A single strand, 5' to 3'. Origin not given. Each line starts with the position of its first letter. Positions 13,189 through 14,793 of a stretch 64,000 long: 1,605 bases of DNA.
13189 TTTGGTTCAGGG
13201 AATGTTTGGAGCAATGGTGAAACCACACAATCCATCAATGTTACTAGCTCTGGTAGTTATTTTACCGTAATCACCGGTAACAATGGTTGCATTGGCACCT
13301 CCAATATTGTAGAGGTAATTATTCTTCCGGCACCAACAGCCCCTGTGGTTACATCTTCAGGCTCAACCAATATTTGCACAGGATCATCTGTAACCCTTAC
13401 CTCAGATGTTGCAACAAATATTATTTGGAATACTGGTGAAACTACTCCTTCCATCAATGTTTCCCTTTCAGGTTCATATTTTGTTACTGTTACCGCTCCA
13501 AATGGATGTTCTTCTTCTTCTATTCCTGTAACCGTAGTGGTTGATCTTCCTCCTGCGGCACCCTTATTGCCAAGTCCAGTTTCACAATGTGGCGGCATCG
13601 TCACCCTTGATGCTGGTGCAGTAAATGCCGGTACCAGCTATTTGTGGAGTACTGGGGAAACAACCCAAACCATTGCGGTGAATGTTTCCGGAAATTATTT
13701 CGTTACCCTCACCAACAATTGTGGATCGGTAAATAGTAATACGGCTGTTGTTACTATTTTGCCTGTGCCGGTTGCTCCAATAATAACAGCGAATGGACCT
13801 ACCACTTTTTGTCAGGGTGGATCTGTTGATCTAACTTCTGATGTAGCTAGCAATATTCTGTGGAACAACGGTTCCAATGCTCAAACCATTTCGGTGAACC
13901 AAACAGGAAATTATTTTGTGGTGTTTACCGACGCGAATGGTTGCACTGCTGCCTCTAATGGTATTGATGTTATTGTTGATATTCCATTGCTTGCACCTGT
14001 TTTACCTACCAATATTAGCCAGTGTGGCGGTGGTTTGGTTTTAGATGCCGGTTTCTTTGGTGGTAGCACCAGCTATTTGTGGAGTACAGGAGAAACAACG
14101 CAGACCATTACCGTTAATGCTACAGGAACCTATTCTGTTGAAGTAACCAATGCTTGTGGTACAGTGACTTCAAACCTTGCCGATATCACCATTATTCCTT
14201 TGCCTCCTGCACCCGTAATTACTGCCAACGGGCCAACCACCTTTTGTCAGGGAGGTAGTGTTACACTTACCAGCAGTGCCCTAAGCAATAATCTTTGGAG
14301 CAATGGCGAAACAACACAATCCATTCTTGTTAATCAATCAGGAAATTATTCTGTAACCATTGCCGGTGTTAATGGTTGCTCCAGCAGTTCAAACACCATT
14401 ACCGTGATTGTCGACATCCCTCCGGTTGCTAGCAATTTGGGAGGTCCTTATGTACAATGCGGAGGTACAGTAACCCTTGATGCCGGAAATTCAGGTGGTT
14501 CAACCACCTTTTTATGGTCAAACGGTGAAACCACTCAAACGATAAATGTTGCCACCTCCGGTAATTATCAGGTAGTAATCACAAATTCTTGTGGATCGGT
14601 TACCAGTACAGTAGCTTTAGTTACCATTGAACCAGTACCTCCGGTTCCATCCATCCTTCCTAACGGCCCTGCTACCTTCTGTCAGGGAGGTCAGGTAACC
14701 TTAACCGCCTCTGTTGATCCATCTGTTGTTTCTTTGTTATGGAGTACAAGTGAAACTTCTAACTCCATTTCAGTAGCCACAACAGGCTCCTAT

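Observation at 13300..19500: Alternating A/B two-domain super-repeat (~160 aa / ~480 bp) through the centre of the adhesin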

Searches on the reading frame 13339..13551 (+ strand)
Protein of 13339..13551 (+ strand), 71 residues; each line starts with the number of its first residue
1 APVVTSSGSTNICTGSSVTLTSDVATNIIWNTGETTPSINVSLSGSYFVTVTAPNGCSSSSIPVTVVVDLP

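Call 15: search_protein_families(library=pfam, alignment_id=A1, max_evalue=1)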
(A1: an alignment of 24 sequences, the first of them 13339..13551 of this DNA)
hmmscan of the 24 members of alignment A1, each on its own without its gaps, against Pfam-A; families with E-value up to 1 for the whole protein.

A. member 1, window:13339-13551:+ (71 aa): 6 families
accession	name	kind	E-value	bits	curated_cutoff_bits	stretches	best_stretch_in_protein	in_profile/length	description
PF19081.6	Ig_7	-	1.2e-05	26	27.3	1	1-68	3-82/84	Ig-like domain CHU_C associated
PF18981.6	InlK_D3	-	0.00076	20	25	1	36-68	41-73/75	Internalin K domain (D3/D4)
PF13895.12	Ig_2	-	0.00083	20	27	1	17-66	30-79/79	Immunoglobulin domain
PF00801.26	PKD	-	0.001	19.5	23.5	1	7-68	7-80/80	PKD domain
PF19408.5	PKD_6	-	0.0053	17.5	25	1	27-61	41-76/82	PKD-like domain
PF11579.13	DUF3238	-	0.05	13.9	21.1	1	3-55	77-126/193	Protein of unknown function (DUF3238)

B. families by the number of members that match (of 24 scanned): 33 families (the first 25 are shown)
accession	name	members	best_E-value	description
PF19081.6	Ig_7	23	1.8e-06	Ig-like domain CHU_C associated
PF00801.26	PKD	12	2.3e-06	PKD domain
PF19408.5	PKD_6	9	0.0023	PKD-like domain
PF18981.6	InlK_D3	8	0.00076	Internalin K domain (D3/D4)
PF13895.12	Ig_2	5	0.00083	Immunoglobulin domain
PF08329.16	ChitinaseA_N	4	0.038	Chitinase A, N-terminal domain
PF18911.6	PKD_4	4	0.04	PKD domain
PF19406.5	PKD_5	3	0.0027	PKD-like domain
PF04862.18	DUF642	2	0.0029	Protein of unknown function (DUF642)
PF06832.18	BiPBP_C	2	0.063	Penicillin-Binding Protein C-terminus Family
PF15110.11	TMEM141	2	0.1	TMEM141 protein family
PF02018.23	CBM_4_9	1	0.0027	Carbohydrate binding domain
PF19076.6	CshA_repeat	1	0.0035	Surface adhesin CshA repetitive domain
PF16640.11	Big_3_5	1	0.0067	Bacterial Ig-like domain (group 3)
PF09134.16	Invasin_D3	1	0.012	Invasin, domain 3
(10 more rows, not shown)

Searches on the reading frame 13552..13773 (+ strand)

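Call 16: search_protein_families(library=pfam, alignment_id=A2, max_evalue=1)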
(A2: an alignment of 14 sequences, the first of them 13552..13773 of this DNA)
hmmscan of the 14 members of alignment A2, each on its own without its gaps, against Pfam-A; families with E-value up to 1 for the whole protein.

A. member 1, window:13552-13773:+ (74 aa): 1 family
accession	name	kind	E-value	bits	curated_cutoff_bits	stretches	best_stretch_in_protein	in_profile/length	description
PF19081.6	Ig_7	-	0.0017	19.1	27.3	1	1-71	1-84/84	Ig-like domain CHU_C associated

B. families by the number of members that match (of 14 scanned): 13 families
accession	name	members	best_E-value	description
PF19081.6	Ig_7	8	0.0017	Ig-like domain CHU_C associated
PF19408.5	PKD_6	6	0.048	PKD-like domain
PF13895.12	Ig_2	2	0.0095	Immunoglobulin domain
PF07679.22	I-set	2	0.011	Immunoglobulin I-set domain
PF03318.18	ETX_MTX2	1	0.0098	Clostridium epsilon toxin ETX/Bacillus mosquitocidal toxin MTX2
PF24269.1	DUF7467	1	0.025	Domain of unknown function (DUF7467)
PF19384.4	DUF5959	1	0.041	Family of unknown function (DUF5959)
PF16589.12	BRCT_2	1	0.088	BRCT domain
PF20303.3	YLATT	1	0.099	YEATS-Like-Associating Three TM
PF07523.18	Big_3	1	0.11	Bacterial Ig-like domain (group 3)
PF18224.6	ToxB_N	1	0.16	ToxB N-terminal domain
PF24068.1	TPD1_C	1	0.2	Tapetum determinant 1, C-terminal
PF08536.17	Whirly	1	0.26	Whirly transcription factor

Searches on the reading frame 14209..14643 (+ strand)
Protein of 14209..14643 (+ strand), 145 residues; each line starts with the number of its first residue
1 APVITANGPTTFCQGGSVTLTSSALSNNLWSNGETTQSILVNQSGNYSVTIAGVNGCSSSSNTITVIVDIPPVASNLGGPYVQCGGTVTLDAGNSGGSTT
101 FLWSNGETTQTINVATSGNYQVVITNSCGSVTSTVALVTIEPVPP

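Call 25: find_related_loci(query=A3, collection=genome_contigs, flank=10000)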
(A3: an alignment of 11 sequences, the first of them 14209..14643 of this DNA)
Query A3 (145 aa) in genome_contigs; peptide patterns used: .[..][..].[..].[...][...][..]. (x = any residue, [..] = any of these).
600 stretches matched a pattern (row limit reached: there are more); 501 encode a relative of the query (tblastn E <= 1e-3); the best 80 are kept; 80 distinct loci.
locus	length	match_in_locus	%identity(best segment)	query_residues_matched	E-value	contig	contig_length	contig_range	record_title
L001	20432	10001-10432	63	1-144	2e-52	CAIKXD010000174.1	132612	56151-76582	MAG: uncultured Bacteroidetes bacterium isolate Loclat_bin-03925 genome assembly, contig: bin-03925:174/390, whole genom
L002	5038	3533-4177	52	2-145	9e-32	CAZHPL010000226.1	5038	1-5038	MAG TPA_asm: uncultured Lishizhenia sp. isolate SRP278252_co3_387 genome assembly, contig: NODE_36535_length_5038_cov_3.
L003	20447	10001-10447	49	1-145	9e-31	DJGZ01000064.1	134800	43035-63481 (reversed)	MAG TPA_asm: Bacteroidales bacterium UBA5833 UBA5833_contig_139, whole genome shotgun sequence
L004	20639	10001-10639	52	2-144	2e-29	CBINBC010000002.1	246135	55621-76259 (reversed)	MAG TPA_asm: uncultured Fluviicola sp. isolate SRR16817032_binner123_Refined_15 genome assembly, contig: ERZ27393366.2,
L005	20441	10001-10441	49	2-145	3e-29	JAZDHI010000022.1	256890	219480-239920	MAG: Bacteroidota bacterium isolate MEGAHIT-group-0.314 k141_7701161, whole genome shotgun sequence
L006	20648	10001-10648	48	1-144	7e-29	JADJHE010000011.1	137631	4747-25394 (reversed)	MAG: Bacteroidetes bacterium isolate Damh_18-Q3-R51-60_MAXAC.126_sub tig00006036-10-1380860, whole genome shotgun sequen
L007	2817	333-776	49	2-144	8e-29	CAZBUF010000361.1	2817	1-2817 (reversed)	MAG TPA_asm: uncultured Bacteroidales bacterium isolate SRP185410_co1_447 genome assembly, contig: k141_1509858, whole g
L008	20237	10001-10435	50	1-144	2e-30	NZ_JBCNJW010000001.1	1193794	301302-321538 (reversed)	MAG: Fluviicola sp. isolate SMAGNO7 Contig1, whole genome shotgun sequence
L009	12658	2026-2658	48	2-144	1e-28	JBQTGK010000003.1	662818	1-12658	Marinifilum sp. RC60d5 c_000000000003, whole genome shotgun sequence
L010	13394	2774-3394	49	4-143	1e-28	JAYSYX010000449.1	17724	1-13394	MAG: Bacteroidota bacterium isolate GFS_13507 GFS_13507_448, whole genome shotgun sequence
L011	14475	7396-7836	50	1-144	2e-28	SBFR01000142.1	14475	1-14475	MAG: Bacteroidetes bacterium isolate M0103 scaffold_392_1, whole genome shotgun sequence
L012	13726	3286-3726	48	2-144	5e-28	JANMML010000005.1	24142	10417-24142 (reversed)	MAG: Flavobacterium sp. isolate OTE_58_metabat_517 OTE_58_k141_1249840, whole genome shotgun sequence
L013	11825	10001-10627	50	1-144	5e-28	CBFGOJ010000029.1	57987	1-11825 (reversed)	MAG TPA_asm: uncultured Fluviicola sp. isolate ERR5385025_binner13_Refined_10 genome assembly, contig: ERZ27258652.65, w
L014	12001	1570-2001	52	2-144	9e-28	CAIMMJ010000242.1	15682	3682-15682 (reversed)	MAG: uncultured Bacteroidetes bacterium isolate ErkenSummer_bin-3434 genome assembly, contig: bin-3434:242/440, whole ge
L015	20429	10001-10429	46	1-143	2e-27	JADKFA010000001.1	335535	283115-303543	MAG: Bacteroidetes bacterium isolate Rand_18-Q3-R56-63_BATAC.320 tig00002021-10-3356700, whole genome shotgun sequence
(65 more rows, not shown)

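Call 42: search_solved_structures(query=A3, max_evalue=0.01, show_alignments=2)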
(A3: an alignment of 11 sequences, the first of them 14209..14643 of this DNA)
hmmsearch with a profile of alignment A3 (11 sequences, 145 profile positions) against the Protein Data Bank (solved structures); distinct sequences matched with E-value up to 0.01: 6.
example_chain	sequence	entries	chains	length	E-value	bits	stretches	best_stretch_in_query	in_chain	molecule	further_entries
9flp_A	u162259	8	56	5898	4.9e-118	392.7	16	37-144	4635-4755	The grappling hook protein A in the bacterium Aureispira sp. CCB-QB1 | The grappling hook protein A (GhpA) in the bacterium Aureispira sp. CCB-QB1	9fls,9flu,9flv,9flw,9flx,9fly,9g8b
9ncf_S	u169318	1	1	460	5e-14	55.4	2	43-144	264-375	Immunoglobulin-like domain protein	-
9c2d_S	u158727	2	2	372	3e-12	49.7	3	86-144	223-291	Tail protein | Putative tail protein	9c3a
6fwx_A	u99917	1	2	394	1.7e-05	27.7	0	97-144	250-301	Titin,Titin,Titin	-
9loc_A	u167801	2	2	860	2.2e-05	27.4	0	41-90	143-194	Fc receptor-like protein 5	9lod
4u7m_A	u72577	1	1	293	0.0016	21.3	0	111-144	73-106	Leucine-rich repeats and immunoglobulin-like domains protein 1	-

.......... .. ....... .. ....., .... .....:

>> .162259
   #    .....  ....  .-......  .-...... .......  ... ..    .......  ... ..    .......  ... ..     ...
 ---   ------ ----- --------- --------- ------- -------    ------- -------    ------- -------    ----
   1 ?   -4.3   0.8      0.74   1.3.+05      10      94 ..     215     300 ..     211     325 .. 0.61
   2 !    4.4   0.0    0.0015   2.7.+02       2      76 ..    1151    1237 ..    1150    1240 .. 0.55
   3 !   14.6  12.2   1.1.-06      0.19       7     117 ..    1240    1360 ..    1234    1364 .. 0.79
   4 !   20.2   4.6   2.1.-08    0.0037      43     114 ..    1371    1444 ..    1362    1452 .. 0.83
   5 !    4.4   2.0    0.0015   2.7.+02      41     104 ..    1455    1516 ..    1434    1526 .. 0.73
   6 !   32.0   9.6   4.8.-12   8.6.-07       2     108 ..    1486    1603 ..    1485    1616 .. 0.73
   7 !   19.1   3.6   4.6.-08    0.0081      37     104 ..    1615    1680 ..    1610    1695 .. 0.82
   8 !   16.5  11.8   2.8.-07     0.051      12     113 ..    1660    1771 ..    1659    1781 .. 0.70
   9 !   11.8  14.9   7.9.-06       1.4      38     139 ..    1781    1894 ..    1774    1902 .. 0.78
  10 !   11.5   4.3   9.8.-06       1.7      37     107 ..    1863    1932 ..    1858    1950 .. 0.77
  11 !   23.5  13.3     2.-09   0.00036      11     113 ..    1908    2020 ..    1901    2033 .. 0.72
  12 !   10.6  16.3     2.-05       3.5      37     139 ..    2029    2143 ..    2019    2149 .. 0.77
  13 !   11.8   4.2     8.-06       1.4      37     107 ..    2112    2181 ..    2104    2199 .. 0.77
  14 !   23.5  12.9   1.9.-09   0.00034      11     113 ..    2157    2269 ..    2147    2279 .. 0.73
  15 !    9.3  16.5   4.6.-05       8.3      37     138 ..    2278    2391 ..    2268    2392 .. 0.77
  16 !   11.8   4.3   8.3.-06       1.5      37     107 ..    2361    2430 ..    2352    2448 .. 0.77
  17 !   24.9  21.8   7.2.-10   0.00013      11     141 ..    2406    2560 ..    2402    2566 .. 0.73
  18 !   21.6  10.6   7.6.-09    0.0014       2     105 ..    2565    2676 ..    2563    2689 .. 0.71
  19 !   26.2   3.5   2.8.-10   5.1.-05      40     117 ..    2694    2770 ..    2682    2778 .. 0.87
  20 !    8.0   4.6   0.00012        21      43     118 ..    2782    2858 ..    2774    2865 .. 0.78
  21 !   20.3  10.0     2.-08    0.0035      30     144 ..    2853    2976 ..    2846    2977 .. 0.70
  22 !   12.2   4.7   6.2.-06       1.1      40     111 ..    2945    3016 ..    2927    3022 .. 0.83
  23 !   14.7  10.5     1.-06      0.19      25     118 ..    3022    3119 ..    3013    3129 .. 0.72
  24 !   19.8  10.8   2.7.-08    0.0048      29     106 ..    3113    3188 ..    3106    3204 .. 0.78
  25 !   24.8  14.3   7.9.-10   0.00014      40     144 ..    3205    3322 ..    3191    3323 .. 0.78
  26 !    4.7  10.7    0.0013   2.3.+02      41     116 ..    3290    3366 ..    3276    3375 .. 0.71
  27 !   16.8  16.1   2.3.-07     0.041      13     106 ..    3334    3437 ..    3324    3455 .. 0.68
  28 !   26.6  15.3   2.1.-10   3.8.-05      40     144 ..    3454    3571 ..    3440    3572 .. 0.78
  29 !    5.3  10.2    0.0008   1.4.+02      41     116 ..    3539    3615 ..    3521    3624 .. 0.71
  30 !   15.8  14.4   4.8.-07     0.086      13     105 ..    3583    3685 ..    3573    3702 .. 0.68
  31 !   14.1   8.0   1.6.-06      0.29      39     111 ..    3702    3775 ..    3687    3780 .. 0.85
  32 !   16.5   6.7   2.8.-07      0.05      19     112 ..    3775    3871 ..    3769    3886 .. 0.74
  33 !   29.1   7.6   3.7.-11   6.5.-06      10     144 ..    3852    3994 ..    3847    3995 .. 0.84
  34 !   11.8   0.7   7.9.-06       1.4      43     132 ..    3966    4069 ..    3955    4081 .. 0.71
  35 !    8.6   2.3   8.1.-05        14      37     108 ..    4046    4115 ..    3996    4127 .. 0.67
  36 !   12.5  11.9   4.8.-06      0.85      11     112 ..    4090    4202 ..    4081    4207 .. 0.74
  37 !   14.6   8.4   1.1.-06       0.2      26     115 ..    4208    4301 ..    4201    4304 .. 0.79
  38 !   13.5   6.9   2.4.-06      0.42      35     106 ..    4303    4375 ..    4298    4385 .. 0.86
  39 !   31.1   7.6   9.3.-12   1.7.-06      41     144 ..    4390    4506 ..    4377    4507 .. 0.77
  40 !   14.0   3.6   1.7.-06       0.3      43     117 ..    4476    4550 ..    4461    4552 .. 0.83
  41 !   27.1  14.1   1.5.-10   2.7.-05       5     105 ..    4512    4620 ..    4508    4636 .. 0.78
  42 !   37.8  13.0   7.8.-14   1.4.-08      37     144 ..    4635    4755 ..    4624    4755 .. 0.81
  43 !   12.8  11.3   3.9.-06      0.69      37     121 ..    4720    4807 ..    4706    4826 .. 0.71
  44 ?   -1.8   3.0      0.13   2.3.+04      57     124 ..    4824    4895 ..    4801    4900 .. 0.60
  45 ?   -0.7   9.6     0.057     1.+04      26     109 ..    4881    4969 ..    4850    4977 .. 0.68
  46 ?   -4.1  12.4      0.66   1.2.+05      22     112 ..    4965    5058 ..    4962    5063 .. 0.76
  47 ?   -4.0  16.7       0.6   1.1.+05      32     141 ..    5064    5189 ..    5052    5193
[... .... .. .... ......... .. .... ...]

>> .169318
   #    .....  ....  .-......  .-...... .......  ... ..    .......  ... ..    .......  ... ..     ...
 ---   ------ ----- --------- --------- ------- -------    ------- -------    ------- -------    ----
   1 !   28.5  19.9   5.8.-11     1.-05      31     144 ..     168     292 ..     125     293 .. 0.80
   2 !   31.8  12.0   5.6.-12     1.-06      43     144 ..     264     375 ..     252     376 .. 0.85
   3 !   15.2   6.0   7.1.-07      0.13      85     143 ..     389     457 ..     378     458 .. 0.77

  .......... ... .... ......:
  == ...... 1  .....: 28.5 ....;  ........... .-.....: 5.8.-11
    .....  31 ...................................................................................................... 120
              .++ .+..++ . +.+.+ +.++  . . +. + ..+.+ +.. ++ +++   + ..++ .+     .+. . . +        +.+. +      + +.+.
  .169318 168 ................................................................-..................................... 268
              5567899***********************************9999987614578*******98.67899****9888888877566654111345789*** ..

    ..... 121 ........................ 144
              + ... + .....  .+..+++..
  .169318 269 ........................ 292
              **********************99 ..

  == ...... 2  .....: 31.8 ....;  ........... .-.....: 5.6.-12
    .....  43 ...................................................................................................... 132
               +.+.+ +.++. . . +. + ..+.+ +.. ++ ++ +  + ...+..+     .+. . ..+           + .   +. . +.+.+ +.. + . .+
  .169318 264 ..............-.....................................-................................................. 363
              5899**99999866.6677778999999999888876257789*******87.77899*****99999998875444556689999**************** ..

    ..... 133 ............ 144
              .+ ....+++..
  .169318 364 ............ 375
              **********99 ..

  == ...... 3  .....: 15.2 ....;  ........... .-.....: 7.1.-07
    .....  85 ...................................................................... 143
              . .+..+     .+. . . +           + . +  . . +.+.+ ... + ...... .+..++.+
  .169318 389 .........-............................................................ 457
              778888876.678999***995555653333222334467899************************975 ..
